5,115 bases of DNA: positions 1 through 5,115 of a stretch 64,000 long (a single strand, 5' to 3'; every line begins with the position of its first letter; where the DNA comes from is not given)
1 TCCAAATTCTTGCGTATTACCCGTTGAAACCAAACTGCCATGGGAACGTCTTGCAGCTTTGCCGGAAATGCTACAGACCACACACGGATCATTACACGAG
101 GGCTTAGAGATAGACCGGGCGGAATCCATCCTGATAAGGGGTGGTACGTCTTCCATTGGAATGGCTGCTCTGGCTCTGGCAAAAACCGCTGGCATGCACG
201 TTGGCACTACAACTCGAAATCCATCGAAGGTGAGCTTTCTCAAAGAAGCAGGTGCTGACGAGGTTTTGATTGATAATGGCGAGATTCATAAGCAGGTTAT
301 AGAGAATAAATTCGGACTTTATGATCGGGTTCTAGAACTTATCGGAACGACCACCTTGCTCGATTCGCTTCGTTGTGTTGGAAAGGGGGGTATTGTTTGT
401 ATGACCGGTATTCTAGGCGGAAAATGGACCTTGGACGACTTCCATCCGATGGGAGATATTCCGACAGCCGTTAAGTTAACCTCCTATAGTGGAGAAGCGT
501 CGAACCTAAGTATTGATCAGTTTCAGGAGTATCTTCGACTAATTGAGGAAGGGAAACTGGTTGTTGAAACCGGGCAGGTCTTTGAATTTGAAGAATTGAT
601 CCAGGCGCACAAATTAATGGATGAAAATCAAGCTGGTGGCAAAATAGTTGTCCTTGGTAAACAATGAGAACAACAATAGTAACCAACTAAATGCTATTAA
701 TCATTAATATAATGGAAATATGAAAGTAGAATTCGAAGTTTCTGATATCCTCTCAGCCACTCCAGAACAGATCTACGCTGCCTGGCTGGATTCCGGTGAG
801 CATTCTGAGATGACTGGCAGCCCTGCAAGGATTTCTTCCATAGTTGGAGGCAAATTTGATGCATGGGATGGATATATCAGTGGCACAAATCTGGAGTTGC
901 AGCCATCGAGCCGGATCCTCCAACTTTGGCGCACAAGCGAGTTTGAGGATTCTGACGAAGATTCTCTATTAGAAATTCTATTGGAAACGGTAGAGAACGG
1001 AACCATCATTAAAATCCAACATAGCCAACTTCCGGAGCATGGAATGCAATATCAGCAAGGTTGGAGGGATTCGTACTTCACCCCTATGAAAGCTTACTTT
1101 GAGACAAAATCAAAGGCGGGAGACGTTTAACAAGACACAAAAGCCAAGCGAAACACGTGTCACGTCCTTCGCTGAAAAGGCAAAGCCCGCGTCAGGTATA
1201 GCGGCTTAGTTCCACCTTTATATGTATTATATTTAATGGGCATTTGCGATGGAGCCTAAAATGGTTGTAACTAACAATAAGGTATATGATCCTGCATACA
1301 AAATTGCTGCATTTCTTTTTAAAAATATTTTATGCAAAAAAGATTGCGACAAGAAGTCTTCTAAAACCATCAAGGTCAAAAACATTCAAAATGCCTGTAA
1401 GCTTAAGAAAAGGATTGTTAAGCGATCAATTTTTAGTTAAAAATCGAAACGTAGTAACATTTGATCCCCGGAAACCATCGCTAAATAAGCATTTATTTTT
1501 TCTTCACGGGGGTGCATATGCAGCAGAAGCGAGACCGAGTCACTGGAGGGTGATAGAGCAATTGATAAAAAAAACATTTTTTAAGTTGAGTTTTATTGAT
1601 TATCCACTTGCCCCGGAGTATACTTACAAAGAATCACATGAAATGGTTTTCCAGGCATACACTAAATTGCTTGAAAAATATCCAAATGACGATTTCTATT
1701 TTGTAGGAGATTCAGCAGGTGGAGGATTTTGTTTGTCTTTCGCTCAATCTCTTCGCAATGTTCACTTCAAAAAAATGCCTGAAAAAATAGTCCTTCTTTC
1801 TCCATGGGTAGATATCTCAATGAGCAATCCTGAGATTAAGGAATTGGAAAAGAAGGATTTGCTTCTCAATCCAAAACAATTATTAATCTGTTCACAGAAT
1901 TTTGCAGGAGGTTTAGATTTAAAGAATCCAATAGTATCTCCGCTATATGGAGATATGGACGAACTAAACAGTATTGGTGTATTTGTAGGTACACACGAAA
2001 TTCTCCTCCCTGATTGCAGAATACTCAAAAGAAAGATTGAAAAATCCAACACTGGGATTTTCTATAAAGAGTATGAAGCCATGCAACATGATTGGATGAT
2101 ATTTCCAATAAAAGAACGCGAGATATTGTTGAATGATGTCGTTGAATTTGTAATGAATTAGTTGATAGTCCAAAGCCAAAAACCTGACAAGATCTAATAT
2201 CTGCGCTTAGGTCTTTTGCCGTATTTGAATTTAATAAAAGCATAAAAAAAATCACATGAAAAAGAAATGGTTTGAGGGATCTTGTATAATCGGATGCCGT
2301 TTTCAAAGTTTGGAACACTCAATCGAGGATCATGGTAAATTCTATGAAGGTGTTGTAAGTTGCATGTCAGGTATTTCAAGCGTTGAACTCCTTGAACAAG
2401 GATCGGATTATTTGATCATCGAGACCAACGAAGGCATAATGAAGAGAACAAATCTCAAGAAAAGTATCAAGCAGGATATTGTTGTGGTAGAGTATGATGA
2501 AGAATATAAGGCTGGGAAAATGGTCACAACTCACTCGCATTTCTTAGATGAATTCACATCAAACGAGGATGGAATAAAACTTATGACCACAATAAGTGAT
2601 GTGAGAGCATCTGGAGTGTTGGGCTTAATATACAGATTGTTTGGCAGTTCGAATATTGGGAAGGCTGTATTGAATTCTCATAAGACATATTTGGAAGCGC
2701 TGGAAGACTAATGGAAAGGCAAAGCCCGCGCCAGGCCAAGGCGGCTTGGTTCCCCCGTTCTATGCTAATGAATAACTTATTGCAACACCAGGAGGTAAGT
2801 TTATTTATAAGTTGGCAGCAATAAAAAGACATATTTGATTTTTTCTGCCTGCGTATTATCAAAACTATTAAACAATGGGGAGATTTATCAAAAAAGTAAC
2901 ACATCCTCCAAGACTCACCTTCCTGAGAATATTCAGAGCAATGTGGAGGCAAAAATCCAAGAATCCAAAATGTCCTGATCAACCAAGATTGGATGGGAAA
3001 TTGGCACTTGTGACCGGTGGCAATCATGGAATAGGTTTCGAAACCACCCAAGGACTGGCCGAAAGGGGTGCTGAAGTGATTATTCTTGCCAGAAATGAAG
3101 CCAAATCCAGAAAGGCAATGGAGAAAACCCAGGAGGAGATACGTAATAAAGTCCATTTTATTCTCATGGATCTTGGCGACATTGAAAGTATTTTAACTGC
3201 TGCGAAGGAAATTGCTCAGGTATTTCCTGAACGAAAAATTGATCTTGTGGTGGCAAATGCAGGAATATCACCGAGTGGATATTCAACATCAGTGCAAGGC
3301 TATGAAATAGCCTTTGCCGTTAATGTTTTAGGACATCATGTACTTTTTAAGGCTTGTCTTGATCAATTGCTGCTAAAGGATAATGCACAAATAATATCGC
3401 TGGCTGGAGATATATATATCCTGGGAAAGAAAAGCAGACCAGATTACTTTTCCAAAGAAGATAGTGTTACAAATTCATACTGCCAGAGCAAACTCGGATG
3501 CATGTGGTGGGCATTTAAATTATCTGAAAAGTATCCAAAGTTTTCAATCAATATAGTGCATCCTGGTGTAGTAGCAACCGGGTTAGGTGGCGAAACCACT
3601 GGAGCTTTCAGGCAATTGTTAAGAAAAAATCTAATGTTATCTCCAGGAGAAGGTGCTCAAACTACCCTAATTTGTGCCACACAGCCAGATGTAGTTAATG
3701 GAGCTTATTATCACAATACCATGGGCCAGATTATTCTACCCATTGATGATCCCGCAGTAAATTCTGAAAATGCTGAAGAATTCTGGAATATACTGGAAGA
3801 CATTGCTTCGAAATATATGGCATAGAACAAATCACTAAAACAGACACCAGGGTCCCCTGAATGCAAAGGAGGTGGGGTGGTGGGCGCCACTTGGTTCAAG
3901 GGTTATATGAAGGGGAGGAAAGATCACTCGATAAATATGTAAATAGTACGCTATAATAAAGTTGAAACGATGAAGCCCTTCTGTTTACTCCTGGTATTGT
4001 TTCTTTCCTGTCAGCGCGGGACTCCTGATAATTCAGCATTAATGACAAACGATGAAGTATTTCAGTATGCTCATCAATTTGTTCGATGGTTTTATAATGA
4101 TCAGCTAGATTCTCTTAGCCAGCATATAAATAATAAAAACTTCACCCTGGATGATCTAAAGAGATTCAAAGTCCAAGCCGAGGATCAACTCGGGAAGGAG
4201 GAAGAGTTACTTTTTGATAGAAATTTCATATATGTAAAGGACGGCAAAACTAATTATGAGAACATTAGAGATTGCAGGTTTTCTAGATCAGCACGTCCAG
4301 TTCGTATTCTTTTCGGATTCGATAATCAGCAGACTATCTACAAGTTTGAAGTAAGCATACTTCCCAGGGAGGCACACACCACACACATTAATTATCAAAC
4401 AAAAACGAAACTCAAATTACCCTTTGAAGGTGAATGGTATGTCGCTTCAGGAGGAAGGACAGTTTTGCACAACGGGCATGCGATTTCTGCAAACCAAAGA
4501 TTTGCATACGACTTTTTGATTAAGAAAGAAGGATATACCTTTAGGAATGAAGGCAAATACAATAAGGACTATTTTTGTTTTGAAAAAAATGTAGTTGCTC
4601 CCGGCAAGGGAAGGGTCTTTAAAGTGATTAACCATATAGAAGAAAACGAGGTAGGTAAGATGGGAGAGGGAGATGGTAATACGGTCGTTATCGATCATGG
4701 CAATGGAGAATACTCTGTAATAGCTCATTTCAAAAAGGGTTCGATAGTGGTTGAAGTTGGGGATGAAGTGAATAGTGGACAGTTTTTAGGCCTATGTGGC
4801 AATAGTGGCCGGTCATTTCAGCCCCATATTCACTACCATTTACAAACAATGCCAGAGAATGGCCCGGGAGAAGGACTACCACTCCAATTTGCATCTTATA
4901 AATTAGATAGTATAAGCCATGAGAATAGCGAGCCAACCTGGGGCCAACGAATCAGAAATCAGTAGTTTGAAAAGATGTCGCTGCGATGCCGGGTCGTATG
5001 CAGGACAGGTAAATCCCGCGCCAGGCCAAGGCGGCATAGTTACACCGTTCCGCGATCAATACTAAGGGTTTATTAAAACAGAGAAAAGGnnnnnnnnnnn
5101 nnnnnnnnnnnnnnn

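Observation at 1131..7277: Co-oriented array of unrelated small genes, each followed by the same ~50-nt repeat (cassette-like architecture)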

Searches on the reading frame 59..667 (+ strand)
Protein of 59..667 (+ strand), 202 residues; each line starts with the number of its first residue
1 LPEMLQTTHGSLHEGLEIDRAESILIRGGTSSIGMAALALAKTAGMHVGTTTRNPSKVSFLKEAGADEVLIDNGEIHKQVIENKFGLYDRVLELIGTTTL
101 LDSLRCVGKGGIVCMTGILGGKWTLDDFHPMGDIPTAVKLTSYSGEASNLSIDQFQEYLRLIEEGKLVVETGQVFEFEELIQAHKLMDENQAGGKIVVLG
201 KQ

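Call 9: search_protein_families(library=pfam, proteins=[window:59-667:+])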
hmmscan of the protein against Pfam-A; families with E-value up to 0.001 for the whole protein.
window:59-667:+ (202 aa): 3 families
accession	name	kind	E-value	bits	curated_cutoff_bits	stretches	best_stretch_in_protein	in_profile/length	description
PF13602.12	ADH_zinc_N_2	-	6.3e-18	66.4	27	1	65-198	2-134/134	Zinc-binding dehydrogenase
PF00107.32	ADH_zinc_N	-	3.1e-14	53.5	31.8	1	33-162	2-127/129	Zinc-binding dehydrogenase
PF16912.11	Glu_dehyd_C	-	0.00014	21.9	34.9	1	22-122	32-135/211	Glucose dehydrogenase C-terminus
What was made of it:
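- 1..667 (+): 3' part of a zinc-type alcohol dehydrogenase/quinone oxidoreductase gene. It is a cassette gene whose upstream attC ('Z') lies just before the window. Pfam ADH_zinc_N (call 9).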

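Call 26: find_related_loci(query=window:59-667:+, collection=metagenome_contigs, flank=10000)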
Query window:59-667:+ (202 aa) in metagenome_contigs; peptide patterns used: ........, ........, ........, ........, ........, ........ (x = any residue, [..] = any of these).
66 stretches matched a pattern; 8 encode a relative of the query (tblastn E <= 1e-3); 8 distinct loci.
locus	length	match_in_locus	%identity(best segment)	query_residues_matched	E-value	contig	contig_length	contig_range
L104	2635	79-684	100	1-202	5e-142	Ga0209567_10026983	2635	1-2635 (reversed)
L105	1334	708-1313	99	1-202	2e-144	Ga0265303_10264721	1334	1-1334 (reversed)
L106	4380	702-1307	89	1-202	1e-119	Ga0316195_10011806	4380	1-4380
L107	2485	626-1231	76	1-202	4e-105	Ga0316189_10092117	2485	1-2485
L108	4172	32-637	75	1-202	1e-100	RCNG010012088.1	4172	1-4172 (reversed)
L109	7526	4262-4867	75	1-202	6e-100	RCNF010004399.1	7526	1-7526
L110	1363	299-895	71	1-200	1e-100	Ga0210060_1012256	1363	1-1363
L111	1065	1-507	72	34-202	7e-85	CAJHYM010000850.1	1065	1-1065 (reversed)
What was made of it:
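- Tried and rejected: A metagenome scan with the ADH fragment gave one contig with 649 nt more (L105) and one relative (L106) (call 26).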

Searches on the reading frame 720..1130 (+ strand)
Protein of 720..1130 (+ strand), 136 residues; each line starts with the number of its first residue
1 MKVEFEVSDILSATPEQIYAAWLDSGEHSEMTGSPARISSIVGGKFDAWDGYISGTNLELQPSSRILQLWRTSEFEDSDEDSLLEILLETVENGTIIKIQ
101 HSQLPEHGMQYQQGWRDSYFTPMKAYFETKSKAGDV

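Call 8: find_encoding_contigs(protein=window:720-1130:+, flank=10000, max_places=6)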
Protein window:720-1130:+ (136 aa): 3 contigs read that carry it; 3 places shown.
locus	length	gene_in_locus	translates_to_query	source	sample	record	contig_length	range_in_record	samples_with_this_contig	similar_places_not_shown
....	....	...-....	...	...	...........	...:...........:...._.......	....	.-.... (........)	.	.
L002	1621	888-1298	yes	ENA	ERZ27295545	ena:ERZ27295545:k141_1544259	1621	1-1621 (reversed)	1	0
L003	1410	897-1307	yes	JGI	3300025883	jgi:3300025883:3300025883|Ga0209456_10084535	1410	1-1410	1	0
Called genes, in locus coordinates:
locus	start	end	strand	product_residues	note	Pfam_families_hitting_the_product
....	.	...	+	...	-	?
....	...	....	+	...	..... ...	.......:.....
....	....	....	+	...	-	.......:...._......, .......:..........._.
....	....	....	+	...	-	?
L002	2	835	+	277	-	?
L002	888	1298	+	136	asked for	PF08327:AHSA1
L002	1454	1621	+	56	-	?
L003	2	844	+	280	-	?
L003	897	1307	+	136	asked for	PF08327:AHSA1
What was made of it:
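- The window starts inside the array, and the contigs that overlap its start are short (calls 8, 26).
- Tried and rejected: A contig look-up for the AHSA1 protein returned only 1.4-2.6-kb contigs (call 8).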

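Call 9: search_protein_families(library=pfam, proteins=[window:720-1130:+])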
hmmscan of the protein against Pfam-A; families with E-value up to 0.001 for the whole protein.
window:720-1130:+ (136 aa): 1 family
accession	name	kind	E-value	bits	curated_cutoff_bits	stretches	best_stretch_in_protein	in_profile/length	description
PF08327.17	AHSA1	-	4.6e-14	53.2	22.1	1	13-128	2-125/125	Activator of Hsp90 ATPase homolog 1-like protein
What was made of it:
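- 720..1130 (+): AHSA1/SRPBCC gene. It is either the same cassette as the ADH gene or a separate cassette whose upstream site is lost. Pfam PF08327 (call 9).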

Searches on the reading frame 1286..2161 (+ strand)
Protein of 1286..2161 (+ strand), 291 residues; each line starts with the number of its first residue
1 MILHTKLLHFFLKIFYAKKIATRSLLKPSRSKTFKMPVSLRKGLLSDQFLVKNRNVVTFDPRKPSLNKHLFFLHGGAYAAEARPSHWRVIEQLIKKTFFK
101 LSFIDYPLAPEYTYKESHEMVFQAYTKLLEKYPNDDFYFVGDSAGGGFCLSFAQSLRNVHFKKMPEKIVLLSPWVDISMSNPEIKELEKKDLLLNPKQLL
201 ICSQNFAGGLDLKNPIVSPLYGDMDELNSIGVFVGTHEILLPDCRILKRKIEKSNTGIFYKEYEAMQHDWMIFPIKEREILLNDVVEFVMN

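Call 9: search_protein_families(library=pfam, proteins=[window:1286-2161:+])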
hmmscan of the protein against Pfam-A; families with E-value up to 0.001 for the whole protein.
window:1286-2161:+ (291 aa): 2 families
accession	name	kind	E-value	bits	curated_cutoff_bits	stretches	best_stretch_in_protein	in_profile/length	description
PF07859.19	Abhydrolase_3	-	3e-33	115.8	25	1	70-271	1-209/210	alpha/beta hydrolase fold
PF10340.15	Say1_Mug180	-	4.1e-14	52.7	21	1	61-188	116-249/374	Steryl acetyl hydrolase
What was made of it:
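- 1286..2161 (+): Esterase (Abhydrolase_3) cassette gene. Call 9.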

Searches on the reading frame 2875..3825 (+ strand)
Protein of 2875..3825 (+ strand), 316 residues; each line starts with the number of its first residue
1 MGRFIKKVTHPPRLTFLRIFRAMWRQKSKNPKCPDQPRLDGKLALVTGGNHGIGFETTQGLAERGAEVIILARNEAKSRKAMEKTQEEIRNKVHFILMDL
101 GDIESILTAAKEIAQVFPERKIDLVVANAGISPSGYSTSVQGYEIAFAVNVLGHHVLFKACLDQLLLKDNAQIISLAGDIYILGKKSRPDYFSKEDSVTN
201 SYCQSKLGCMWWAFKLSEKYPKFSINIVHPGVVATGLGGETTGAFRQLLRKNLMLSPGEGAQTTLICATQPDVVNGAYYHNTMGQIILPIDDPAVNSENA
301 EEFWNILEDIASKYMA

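Call 9: search_protein_families(library=pfam, proteins=[window:2875-3825:+])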
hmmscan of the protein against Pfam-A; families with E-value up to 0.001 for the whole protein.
window:2875-3825:+ (316 aa): 6 families
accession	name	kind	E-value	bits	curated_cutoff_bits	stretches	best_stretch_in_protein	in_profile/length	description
PF00106.31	adh_short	-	4.1e-26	92.1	26.6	1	42-240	1-189/195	short chain dehydrogenase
PF13561.12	adh_short_C2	-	1.1e-19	71.4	27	1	50-253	5-195/236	Enoyl-(Acyl carrier protein) reductase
PF08659.16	KR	-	3.7e-08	33.9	22.6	1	45-161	4-123/180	KR domain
PF01370.27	Epimerase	-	1.1e-07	31.9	20.9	1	44-230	1-169/240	NAD dependent epimerase/dehydratase family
PF16363.11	GDP_Man_Dehyd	-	2.5e-06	27.6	27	1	45-226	1-177/332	GDP-mannose 4,6 dehydratase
PF02719.21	Polysacc_synt_2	-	0.00043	20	20.2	1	45-162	2-116/293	Polysaccharide biosynthesis protein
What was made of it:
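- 2875..3825 (+): Short-chain dehydrogenase cassette gene. The cassette spans 2758-3902. Pfam adh_short (call 9).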

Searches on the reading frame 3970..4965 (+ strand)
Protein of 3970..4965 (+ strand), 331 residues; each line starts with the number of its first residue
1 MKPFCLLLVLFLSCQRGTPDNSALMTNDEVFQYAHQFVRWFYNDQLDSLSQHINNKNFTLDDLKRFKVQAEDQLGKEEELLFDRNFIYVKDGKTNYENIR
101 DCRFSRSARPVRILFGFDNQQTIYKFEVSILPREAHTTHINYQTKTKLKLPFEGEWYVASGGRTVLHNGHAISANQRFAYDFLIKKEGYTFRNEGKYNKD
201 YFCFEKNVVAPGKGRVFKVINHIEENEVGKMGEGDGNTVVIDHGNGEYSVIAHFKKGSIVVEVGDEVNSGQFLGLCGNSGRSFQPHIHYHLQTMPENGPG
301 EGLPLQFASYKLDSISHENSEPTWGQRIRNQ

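Call 9: search_protein_families(library=pfam, proteins=[window:3970-4965:+])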
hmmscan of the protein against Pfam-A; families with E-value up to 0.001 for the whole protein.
window:3970-4965:+ (331 aa): 1 family
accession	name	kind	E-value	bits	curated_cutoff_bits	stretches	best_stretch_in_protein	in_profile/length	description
PF01551.29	Peptidase_M23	-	1.4e-15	57.6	28.7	1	206-293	14-89/96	Peptidase family M23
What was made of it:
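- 3970..4965 (+): M23 peptidase cassette gene. Pfam PF01551 (call 9).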
